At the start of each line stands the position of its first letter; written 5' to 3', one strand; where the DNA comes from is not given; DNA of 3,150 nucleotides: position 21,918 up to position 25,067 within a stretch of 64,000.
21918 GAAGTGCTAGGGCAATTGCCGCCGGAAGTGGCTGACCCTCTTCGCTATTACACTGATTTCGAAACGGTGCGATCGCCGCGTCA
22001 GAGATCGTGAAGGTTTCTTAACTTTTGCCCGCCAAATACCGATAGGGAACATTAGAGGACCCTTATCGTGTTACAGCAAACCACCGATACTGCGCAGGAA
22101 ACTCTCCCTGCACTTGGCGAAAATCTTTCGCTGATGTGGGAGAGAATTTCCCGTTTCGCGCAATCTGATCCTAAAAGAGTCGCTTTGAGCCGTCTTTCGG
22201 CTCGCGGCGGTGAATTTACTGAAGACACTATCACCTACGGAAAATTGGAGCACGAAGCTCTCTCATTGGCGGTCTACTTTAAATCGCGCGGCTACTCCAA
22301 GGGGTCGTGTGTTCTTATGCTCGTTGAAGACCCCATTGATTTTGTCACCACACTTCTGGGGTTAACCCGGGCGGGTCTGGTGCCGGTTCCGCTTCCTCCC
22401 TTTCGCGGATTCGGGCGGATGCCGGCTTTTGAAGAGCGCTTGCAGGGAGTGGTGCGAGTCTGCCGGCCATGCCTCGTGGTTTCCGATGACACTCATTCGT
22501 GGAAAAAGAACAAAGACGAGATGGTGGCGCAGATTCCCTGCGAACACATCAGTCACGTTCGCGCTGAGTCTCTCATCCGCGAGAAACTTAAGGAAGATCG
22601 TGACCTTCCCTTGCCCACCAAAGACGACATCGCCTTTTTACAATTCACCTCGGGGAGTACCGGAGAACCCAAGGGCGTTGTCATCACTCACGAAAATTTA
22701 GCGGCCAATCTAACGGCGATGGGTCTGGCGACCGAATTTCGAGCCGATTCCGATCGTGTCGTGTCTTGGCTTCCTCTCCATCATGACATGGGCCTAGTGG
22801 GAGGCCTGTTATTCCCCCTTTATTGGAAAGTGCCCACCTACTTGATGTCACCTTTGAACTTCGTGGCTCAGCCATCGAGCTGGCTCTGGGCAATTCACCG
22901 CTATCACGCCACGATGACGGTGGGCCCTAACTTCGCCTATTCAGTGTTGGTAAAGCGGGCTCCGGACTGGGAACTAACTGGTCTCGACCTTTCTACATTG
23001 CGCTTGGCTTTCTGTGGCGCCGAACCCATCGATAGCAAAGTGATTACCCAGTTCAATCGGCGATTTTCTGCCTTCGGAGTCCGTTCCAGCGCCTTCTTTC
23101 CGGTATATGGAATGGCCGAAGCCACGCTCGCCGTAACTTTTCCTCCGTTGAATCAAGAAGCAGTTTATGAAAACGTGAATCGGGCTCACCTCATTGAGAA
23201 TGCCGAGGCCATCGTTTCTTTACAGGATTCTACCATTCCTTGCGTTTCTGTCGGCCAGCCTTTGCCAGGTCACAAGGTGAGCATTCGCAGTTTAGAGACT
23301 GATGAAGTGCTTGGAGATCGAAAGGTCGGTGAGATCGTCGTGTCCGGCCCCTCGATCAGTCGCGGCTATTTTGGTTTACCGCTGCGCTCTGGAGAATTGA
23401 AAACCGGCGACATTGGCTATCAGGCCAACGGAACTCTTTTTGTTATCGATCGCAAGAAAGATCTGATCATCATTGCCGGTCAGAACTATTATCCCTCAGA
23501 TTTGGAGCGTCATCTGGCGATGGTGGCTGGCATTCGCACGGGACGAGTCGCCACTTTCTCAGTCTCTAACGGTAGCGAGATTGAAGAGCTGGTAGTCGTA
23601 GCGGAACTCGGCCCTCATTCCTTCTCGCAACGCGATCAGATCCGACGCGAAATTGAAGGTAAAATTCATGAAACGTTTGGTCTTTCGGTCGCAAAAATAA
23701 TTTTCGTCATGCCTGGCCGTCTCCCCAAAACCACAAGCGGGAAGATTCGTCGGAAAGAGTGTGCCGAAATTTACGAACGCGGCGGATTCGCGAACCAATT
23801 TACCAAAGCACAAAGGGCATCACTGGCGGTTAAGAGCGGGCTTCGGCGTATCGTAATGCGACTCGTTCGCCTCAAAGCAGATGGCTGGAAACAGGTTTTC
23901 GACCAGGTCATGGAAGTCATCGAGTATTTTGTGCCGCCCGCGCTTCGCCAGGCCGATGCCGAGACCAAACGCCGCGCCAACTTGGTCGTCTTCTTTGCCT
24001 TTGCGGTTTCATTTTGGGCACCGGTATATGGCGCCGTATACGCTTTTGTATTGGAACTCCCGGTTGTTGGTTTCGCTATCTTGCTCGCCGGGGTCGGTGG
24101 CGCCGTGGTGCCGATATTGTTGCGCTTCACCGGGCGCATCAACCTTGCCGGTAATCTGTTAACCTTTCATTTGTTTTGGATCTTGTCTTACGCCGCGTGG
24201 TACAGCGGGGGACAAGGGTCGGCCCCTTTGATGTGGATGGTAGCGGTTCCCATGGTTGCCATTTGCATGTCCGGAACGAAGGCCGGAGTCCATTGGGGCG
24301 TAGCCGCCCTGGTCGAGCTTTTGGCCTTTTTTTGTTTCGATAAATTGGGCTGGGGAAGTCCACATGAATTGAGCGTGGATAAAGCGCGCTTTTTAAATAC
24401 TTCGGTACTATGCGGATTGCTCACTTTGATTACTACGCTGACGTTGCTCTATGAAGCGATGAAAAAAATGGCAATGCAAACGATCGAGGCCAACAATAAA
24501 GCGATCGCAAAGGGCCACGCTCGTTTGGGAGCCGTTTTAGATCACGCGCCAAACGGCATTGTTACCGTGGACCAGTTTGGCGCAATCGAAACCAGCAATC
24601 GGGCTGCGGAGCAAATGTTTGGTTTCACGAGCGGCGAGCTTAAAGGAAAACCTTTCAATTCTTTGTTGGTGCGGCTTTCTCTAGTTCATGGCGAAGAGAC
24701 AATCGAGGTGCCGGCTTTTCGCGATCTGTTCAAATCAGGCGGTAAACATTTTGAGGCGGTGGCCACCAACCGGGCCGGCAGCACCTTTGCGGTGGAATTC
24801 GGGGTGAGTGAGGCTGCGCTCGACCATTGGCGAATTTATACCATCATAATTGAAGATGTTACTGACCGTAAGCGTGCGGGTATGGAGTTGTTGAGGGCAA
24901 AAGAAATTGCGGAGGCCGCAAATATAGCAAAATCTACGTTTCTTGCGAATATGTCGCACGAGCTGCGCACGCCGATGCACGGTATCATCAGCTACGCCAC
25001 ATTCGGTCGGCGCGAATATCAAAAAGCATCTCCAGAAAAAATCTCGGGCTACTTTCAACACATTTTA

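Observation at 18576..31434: Ten-gene co-directional operon joining a fatty-acyl tailoring module to a phosphorelay with a nucleotide-cyclase output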

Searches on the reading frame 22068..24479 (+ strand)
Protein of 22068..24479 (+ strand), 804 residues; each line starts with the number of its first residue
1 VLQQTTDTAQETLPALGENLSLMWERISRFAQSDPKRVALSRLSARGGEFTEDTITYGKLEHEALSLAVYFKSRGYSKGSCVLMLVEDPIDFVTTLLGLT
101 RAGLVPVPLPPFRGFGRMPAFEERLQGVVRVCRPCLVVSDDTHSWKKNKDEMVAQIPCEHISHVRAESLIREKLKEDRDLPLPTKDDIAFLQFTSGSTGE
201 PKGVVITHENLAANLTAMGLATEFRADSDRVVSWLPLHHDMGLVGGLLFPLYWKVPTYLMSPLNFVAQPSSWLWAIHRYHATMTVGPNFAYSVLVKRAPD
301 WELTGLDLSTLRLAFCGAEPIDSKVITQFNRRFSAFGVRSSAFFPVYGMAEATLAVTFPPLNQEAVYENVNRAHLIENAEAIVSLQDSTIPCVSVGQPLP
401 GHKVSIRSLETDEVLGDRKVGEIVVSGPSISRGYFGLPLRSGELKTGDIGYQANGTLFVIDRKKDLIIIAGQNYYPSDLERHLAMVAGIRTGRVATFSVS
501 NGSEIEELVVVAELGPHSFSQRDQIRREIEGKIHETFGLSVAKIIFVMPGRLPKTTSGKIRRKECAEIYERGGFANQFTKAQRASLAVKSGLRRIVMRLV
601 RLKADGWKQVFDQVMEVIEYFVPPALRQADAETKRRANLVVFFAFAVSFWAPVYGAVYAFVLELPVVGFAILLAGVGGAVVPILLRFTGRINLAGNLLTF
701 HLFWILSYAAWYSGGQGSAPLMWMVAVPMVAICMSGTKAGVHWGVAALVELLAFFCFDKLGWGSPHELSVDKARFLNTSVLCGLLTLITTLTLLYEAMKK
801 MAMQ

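Call 18: search_solved_structures(query=window:22068-24479:+, max_evalue=1e-20, show_alignments=2)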
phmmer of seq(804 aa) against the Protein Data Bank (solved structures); distinct sequences matched with E-value up to 1e-20: 21.
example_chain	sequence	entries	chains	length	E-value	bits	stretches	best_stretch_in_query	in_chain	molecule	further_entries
3pbk_A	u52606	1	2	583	1.6e-77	264.6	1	52-575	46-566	Fatty Acyl-Adenylate Ligase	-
7r7g_A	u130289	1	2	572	5.8e-76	259.5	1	47-571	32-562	Polyketide synthase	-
7r7e_A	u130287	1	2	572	1e-75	258.6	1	47-571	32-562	Polyketide synthase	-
7r7f_A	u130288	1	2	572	1.5e-75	258.1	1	47-571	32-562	Polyketide synthase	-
3kxw_A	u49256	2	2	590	8.6e-75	255.6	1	51-566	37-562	Saframycin Mx1 synthetase B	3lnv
8hd4_A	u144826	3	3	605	4.6e-66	226.7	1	46-581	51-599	Long-chain-fatty-acid--AMP ligase FadD23 | Fatty-acid-CoA ligase FadD23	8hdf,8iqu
7wua_A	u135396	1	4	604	5.5e-58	200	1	78-443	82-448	Acyl-CoA synthase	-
5d6j_A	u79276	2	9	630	3.1e-57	197.5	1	78-441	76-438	Acyl-CoA synthase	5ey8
5icr_A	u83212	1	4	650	3.6e-57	197.3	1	78-441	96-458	Acyl-CoA synthase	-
4r0m_B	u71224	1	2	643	2.3e-52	181.4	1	17-580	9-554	McyG protein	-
5ey9_A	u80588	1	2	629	9.6e-51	176.1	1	78-441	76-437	Long-chain-fatty-acid--AMP ligase FadD32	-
5hm3_A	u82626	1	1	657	4.8e-50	173.7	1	78-441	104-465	Long-chain-fatty-acid--AMP ligase FadD32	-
6ulx_A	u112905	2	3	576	7.9e-48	166.4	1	52-575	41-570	Amino acid adenylation domain-containing protein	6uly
6ulw_A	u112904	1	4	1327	5e-47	163.8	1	52-576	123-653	Amino acid adenylation domain-containing protein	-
8hcz_A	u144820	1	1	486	4.5e-43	150.7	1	46-440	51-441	Long-chain-fatty-acid--AMP ligase FadD23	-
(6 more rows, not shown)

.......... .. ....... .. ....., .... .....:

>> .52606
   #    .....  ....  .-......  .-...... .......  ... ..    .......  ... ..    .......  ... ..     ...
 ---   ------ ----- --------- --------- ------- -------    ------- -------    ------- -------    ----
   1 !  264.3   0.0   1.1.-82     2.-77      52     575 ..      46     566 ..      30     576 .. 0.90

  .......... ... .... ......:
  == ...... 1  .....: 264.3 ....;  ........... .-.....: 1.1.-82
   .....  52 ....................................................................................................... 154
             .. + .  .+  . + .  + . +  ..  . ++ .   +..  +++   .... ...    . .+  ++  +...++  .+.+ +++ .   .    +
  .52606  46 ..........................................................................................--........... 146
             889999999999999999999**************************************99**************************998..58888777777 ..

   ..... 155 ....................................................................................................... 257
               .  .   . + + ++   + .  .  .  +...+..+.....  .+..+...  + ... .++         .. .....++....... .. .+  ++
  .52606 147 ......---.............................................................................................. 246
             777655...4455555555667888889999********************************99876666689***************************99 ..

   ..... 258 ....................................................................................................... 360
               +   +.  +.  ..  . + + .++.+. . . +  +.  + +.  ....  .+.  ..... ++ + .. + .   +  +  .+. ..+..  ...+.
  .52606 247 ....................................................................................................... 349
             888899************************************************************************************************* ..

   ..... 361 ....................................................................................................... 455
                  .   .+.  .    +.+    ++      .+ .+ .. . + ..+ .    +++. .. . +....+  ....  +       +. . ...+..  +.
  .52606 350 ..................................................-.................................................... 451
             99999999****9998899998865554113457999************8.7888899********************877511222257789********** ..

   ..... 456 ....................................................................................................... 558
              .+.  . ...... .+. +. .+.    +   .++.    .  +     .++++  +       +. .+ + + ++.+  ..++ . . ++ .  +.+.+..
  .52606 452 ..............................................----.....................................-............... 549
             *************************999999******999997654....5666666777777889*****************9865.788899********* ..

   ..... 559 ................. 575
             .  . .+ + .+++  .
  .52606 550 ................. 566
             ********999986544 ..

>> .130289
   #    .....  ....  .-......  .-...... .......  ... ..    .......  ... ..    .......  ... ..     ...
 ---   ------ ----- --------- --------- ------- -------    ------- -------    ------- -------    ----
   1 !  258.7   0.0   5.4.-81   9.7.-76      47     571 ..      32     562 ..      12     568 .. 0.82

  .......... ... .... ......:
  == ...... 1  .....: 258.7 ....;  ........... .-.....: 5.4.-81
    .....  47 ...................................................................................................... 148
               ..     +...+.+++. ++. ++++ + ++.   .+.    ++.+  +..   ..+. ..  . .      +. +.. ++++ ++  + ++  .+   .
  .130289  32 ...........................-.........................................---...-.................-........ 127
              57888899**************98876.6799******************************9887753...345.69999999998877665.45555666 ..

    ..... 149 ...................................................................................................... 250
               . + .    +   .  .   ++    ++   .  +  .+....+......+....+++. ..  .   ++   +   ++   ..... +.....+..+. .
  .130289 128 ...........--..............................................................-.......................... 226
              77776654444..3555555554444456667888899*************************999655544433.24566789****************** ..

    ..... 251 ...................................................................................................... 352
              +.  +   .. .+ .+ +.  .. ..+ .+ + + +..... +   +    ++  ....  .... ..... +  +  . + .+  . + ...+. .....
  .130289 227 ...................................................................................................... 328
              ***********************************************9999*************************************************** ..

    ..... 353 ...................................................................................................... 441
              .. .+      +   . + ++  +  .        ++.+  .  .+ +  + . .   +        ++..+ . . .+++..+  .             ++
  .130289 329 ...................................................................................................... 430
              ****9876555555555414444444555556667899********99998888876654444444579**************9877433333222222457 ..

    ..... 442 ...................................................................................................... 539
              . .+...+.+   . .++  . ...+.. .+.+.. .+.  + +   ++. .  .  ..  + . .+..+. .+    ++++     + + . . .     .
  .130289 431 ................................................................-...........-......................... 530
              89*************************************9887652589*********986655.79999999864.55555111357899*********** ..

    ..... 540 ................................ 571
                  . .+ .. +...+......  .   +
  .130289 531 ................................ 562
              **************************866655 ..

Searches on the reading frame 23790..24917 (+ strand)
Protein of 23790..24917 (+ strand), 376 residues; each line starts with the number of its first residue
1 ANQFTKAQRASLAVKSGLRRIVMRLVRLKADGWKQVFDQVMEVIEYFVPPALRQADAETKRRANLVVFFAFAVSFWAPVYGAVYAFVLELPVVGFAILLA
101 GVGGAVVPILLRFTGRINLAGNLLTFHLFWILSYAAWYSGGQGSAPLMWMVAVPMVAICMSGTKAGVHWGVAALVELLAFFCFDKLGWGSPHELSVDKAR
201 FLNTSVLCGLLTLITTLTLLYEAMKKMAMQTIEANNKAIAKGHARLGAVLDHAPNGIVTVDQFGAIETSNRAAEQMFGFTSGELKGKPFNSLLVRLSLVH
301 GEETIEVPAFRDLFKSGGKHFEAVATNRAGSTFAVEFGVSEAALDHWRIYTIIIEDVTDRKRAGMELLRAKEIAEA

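Call 14: find_related_loci(query=A2, collection=genome_contigs, flank=10000)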
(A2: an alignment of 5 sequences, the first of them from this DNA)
Query A2 (376 aa) in genome_contigs; peptide patterns used: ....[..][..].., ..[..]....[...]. (x = any residue, [..] = any of these).
84 stretches matched a pattern; 3 encode a relative of the query (tblastn E <= 1e-3); 3 distinct loci.
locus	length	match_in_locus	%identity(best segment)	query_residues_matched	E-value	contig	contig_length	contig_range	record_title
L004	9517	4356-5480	69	2-376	1e-170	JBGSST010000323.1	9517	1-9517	MAG: Bdellovibrionota bacterium isolate JTS-AC389 k141_110026, whole genome shotgun sequence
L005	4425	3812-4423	65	2-205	3e-84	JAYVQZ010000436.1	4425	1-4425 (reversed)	MAG: Deltaproteobacteria bacterium isolate GL72_UP_metabinner_28 GL72_UP_metabinner_28_435, whole genome shotgun sequenc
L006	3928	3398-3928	59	2-178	4e-69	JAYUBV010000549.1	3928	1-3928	MAG: Pseudomonadota bacterium isolate GFS_6818 GFS_6818_548, whole genome shotgun sequence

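Call 24: find_related_loci(query=A2, collection=metagenome_contigs, flank=10000)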
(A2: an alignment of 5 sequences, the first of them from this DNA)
Query A2 (376 aa) in metagenome_contigs; peptide patterns used: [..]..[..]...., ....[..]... (x = any residue, [..] = any of these).
142 stretches matched a pattern; 2 encode a relative of the query (tblastn E <= 1e-3); 2 distinct loci.
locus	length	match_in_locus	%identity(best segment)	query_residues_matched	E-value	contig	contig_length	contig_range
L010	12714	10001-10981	48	44-369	8e-93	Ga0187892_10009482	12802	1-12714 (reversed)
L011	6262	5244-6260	39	36-357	2e-73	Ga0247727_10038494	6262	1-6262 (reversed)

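Call 39: find_homologous_proteins(query=A2, max_evalue=0.00001)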
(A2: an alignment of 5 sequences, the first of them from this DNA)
Query A2 (5 sequences) (376 aa, profile of the alignment): 12 proteins with E <= 0.00001 among 8000 candidates.
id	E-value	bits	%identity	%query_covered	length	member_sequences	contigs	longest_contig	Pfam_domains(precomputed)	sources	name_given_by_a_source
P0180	5.0e-42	162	34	53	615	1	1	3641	PF20966.3,PF02518.32,PF00512.32,PF00072.31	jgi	-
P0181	6.7e-37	146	35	53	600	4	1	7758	PF02518.32,PF00512.32,PF00072.31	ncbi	-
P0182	1.1e-19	89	28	58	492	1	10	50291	PF02518.32,PF00512.32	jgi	jgi:signal transduction histidine kinase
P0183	9.2e-19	86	29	54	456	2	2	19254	PF02518.32,PF00512.32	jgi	jgi:signal transduction histidine kinase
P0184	1.1e-18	86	22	72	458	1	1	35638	PF13581.13,PF02518.32,PF00512.32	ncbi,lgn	-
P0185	3.7e-16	77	27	38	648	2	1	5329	PF13426.14,PF13188.14,PF08448.17,PF02518.32,PF00512.32,PF00989.32,PF00072.31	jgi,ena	-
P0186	5.6e-14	70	27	31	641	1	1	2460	PF13426.14,PF13188.14,PF05231.20,PF24820.2,PF08448.17,PF00989.32,PF07536.21,PF07568.19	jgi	jgi:PAS domain S-box-containing protein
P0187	5.6e-14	70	27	31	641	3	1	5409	PF13426.14,PF13188.14,PF05231.20,PF24820.2,PF08448.17,PF00989.32,PF07536.21,PF07568.19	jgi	jgi:PAS domain S-box-containing protein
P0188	2.5e-13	68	32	33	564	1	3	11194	PF13426.14,PF13188.14,PF02518.32,PF00512.32,PF00989.32,PF00072.31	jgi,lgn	-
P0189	5.4e-12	64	31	52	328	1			PF00512.32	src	-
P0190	1.4e-10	59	34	32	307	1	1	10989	PF13426.14,PF13188.14,PF24820.2,PF08448.17,PF00989.32,PF00990.27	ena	-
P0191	8.0e-7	47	32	29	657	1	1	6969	PF13426.14,PF02518.32,PF00512.32,PF00989.32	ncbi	-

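Call 40: search_protein_families(library=pfam, proteins=[P0180, P0181], max_evalue=10)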
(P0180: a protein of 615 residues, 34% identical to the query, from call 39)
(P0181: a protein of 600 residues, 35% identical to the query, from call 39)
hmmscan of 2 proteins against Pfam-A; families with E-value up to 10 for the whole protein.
P0180 (615 aa): 6 families
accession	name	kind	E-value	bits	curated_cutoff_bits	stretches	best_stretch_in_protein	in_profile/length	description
PF02518.31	HATPase_c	-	8.7e-29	100.6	26.4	1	317-430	1-108/111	Histidine kinase-, DNA gyrase B-, and HSP90-like ATPase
PF00072.30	Response_reg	-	4.9e-26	91.5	30.2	1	482-596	2-111/111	Response regulator receiver domain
PF00512.31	HisKA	-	1.8e-21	76.4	26.9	1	201-270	1-66/66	His Kinase A (phospho-acceptor) domain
PF20966.2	MASE6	-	2.4e-06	28.1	27.4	1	26-187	8-162/170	MASE6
PF13589.12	HATPase_c_3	-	0.052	14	25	1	352-426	28-100/137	Histidine kinase-, DNA gyrase B-, and HSP90-like ATPase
PF20969.2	MASE11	-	0.12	12.7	27.3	1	55-181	34-162/168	MASE11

P0181 (600 aa): 7 families
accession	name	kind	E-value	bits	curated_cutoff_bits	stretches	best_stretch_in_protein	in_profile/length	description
PF02518.31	HATPase_c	-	1.4e-29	103.2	26.4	1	316-429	1-108/111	Histidine kinase-, DNA gyrase B-, and HSP90-like ATPase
PF00072.30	Response_reg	-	5.2e-25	88.2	30.2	1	476-588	1-108/111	Response regulator receiver domain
PF00512.31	HisKA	-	5.3e-22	78.1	26.9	1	200-269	1-66/66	His Kinase A (phospho-acceptor) domain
PF20966.2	MASE6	-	0.017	15.5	27.4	1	25-187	8-163/170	MASE6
PF13581.12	HATPase_c_2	-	0.034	14.6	27.4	1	331-408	46-112/127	Histidine kinase-like ATPase domain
PF12155.13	NADHdh-2_N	-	0.083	13.7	25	1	44-94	11-65/88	NADH dehydrogenase subunit 2 N-terminal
PF13589.12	HATPase_c_3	-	0.22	12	25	1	325-401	7-80/137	Histidine kinase-, DNA gyrase B-, and HSP90-like ATPase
